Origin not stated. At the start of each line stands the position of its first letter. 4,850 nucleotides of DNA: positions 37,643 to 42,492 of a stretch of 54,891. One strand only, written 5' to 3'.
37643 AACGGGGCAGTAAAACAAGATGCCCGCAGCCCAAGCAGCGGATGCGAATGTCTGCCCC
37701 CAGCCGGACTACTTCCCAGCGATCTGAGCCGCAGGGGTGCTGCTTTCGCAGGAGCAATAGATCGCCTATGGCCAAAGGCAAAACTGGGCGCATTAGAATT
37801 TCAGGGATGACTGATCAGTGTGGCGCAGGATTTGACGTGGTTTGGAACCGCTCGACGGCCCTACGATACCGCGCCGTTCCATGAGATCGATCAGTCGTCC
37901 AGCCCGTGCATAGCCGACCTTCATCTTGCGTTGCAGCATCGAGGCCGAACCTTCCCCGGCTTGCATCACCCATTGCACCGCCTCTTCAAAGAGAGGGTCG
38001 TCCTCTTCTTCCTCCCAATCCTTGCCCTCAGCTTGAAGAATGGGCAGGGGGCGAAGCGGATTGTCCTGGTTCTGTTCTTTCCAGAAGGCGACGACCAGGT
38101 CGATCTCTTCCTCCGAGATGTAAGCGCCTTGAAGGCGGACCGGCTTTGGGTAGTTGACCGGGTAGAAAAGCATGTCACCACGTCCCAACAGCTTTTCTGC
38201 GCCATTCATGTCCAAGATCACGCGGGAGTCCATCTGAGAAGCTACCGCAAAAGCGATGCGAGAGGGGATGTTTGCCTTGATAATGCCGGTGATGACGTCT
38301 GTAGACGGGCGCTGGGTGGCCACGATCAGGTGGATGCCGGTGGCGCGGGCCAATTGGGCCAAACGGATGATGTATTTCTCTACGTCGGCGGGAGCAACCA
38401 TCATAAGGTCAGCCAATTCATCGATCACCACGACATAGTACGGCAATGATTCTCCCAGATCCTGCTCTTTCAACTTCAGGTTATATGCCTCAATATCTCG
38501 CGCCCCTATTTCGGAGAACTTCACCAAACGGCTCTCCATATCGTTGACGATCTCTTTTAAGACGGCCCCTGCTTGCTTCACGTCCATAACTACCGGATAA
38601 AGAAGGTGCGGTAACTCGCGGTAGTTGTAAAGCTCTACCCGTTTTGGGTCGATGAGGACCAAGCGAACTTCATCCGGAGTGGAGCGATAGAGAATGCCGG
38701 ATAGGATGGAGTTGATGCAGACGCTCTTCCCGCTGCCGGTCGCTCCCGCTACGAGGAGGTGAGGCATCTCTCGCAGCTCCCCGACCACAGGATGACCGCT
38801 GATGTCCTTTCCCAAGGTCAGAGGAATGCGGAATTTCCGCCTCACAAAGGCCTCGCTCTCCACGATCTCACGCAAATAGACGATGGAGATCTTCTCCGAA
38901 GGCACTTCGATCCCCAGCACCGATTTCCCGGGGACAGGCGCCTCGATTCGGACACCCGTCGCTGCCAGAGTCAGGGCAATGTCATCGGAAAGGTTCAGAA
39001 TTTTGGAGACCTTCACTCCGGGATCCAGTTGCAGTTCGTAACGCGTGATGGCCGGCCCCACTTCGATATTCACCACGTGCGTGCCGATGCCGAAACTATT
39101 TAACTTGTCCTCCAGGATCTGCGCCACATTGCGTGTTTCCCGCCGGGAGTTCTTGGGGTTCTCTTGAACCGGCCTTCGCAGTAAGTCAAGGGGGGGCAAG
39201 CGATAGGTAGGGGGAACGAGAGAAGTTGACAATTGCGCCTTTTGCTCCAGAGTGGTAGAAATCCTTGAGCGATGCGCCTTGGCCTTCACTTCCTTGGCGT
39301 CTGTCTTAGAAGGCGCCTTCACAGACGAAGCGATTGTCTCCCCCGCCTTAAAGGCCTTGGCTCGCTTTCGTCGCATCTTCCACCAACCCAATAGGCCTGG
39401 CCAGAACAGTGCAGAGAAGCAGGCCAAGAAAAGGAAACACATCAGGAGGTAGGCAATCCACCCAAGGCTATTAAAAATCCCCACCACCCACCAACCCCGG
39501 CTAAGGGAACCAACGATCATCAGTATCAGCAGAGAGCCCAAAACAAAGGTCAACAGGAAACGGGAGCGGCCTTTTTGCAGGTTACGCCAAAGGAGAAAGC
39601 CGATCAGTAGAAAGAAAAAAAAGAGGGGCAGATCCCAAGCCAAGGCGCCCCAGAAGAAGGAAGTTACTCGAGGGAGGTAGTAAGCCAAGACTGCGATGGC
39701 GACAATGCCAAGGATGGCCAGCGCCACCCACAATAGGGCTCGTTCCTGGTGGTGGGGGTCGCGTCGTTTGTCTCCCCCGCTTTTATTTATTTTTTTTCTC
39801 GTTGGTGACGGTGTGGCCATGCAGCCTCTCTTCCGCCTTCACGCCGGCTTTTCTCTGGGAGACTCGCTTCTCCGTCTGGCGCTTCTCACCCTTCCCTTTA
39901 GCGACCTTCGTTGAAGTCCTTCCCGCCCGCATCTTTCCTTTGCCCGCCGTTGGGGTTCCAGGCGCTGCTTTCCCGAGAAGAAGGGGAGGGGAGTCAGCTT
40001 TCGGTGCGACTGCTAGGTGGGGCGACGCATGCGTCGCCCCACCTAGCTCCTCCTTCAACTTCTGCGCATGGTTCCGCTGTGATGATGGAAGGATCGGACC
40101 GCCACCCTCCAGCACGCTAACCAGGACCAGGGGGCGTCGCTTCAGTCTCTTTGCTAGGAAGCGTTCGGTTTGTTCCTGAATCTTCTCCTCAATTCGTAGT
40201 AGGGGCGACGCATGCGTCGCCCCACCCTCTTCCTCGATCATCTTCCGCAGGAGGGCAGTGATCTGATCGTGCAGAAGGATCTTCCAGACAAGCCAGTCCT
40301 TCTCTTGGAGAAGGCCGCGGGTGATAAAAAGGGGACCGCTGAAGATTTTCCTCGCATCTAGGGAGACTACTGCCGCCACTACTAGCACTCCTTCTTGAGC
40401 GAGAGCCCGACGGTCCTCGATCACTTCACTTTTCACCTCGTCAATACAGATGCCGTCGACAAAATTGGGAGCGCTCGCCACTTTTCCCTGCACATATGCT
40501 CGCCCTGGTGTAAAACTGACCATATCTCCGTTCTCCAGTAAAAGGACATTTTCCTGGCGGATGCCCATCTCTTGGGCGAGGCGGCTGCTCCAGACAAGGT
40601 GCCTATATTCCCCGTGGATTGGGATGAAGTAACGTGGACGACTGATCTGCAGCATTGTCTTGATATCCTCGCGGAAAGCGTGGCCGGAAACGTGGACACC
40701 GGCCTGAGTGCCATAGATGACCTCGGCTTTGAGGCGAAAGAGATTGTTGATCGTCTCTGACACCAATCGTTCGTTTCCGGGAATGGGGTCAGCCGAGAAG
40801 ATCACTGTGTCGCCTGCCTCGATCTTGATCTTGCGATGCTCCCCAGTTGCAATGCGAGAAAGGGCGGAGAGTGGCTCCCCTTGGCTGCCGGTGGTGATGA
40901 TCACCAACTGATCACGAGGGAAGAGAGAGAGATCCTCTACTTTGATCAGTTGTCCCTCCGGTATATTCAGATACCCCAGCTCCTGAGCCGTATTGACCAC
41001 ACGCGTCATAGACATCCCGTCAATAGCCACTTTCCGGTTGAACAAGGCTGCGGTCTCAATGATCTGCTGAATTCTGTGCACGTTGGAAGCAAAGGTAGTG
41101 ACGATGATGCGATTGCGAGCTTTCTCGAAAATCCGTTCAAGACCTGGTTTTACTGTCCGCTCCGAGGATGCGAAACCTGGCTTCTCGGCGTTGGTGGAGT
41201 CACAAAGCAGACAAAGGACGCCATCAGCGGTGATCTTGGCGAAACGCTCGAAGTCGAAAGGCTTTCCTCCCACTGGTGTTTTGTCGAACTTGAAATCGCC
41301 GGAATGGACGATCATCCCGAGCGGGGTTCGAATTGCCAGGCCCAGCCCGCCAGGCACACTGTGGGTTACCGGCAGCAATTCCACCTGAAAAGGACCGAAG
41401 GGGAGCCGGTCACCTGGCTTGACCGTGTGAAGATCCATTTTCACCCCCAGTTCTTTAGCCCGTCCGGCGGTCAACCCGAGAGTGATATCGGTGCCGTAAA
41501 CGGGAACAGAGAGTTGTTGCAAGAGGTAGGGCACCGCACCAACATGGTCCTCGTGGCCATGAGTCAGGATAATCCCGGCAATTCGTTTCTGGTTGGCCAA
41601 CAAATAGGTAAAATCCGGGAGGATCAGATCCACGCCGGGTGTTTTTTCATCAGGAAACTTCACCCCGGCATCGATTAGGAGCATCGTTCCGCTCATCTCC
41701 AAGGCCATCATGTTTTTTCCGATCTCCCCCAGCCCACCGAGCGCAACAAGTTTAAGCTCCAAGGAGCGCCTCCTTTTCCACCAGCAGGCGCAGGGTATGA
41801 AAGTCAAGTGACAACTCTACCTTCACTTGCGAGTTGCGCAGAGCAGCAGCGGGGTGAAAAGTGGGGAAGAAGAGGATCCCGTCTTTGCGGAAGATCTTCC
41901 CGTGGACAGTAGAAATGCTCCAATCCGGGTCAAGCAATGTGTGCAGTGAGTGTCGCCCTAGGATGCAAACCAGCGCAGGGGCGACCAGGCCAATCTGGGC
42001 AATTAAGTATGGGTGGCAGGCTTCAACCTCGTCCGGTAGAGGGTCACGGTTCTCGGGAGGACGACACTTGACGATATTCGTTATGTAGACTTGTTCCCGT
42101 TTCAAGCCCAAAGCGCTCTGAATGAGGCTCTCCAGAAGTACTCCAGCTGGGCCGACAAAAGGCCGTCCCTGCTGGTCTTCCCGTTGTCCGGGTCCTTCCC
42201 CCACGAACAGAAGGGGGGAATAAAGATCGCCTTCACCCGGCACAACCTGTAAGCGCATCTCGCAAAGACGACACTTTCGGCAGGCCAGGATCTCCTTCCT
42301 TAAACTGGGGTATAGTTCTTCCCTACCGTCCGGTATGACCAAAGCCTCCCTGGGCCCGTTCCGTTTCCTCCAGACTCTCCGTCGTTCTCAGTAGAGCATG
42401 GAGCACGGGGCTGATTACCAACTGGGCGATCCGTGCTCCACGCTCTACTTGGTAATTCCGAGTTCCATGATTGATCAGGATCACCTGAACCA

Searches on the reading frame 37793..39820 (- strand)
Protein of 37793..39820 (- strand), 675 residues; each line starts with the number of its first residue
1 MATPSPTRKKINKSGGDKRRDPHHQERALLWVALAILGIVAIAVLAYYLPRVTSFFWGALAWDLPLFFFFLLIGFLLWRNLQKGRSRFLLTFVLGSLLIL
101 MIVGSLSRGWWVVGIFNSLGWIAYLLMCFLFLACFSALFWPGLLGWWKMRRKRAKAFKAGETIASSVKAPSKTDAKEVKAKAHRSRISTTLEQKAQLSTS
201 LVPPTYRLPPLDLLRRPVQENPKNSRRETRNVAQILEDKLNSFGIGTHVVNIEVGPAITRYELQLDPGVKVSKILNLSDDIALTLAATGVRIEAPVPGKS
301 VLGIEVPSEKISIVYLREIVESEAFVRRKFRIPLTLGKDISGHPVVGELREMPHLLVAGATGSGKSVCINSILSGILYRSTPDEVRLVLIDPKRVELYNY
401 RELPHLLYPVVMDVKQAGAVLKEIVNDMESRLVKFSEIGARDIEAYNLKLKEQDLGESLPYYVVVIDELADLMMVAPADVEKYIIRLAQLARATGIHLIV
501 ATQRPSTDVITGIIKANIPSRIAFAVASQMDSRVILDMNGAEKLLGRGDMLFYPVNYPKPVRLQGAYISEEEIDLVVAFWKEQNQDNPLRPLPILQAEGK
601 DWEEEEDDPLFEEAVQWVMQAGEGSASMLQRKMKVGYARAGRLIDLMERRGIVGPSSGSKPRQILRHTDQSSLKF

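Call 61: search_protein_families(library=pfam, proteins=[window:37793-39820:-], max_evalue=0.00001)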
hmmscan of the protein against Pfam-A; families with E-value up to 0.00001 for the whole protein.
window:37793-39820:- (675 aa): 3 families
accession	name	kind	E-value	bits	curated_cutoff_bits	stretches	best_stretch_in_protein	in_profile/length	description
PF01580.24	FtsK_SpoIIIE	-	6.3e-60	202.8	24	1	316-506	2-220/221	FtsK/SpoIIIE family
PF17854.6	FtsK_alpha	-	6.3e-32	110.2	22.9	1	208-308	1-101/101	FtsK alpha domain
PF09397.16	FtsK_gamma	-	7.8e-27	93.2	30.6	1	605-665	1-61/63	Ftsk gamma domain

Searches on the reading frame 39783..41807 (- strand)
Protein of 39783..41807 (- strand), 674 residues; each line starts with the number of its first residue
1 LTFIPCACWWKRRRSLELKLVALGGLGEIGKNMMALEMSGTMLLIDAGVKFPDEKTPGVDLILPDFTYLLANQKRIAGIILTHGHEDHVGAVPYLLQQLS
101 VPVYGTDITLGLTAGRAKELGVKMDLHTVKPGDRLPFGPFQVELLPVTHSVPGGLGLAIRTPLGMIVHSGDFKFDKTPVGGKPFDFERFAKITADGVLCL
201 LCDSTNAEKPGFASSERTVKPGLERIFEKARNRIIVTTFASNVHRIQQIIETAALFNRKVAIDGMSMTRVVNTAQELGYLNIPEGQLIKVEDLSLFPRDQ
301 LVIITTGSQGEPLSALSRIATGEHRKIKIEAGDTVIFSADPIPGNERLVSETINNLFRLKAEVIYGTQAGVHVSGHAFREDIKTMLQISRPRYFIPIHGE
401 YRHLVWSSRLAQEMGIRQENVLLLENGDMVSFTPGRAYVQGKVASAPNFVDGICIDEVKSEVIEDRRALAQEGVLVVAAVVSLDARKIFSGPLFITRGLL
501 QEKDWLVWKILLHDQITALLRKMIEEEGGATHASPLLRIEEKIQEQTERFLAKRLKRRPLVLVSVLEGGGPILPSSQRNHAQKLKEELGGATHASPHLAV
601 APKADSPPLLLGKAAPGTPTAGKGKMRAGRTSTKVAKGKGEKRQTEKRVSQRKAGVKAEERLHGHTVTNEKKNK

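Call 61: search_protein_families(library=pfam, proteins=[window:39783-41807:-], max_evalue=0.00001)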
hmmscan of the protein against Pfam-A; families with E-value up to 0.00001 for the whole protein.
window:39783-41807:- (674 aa): 5 families
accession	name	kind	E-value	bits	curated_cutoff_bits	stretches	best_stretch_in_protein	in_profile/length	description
PF22505.1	RNase_J_b_CASP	-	2.1e-51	173.4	27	1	232-356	2-126/126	Ribonuclease J, beta-CASP domain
PF17770.6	RNase_J_C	-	1.1e-13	52.5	23.8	1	462-567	1-101/102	Ribonuclease J C-terminal domain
PF00753.33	Lactamase_B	-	5.8e-13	49.7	22.7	1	43-174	18-152/196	Metallo-beta-lactamase superfamily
PF07521.17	RMMBL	-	6.4e-13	48.9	21.6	1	372-417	13-59/63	Zn-dependent metallo-hydrolase RNA specificity domain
PF12706.13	Lactamase_B_2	-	3.5e-10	40.2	27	1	66-173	22-144/200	Beta-lactamase superfamily domain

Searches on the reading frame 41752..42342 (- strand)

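Call 61: search_protein_families(library=pfam, proteins=[window:41752-42342:-], max_evalue=0.00001)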
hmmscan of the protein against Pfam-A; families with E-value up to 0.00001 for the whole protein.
window:41752-42342:- (196 aa): 1 family
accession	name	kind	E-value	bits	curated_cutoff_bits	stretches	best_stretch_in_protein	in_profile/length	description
PF03167.25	UDG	-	9.8e-34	116.9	24.3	1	35-172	1-126/141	Uracil DNA glycosylase superfamily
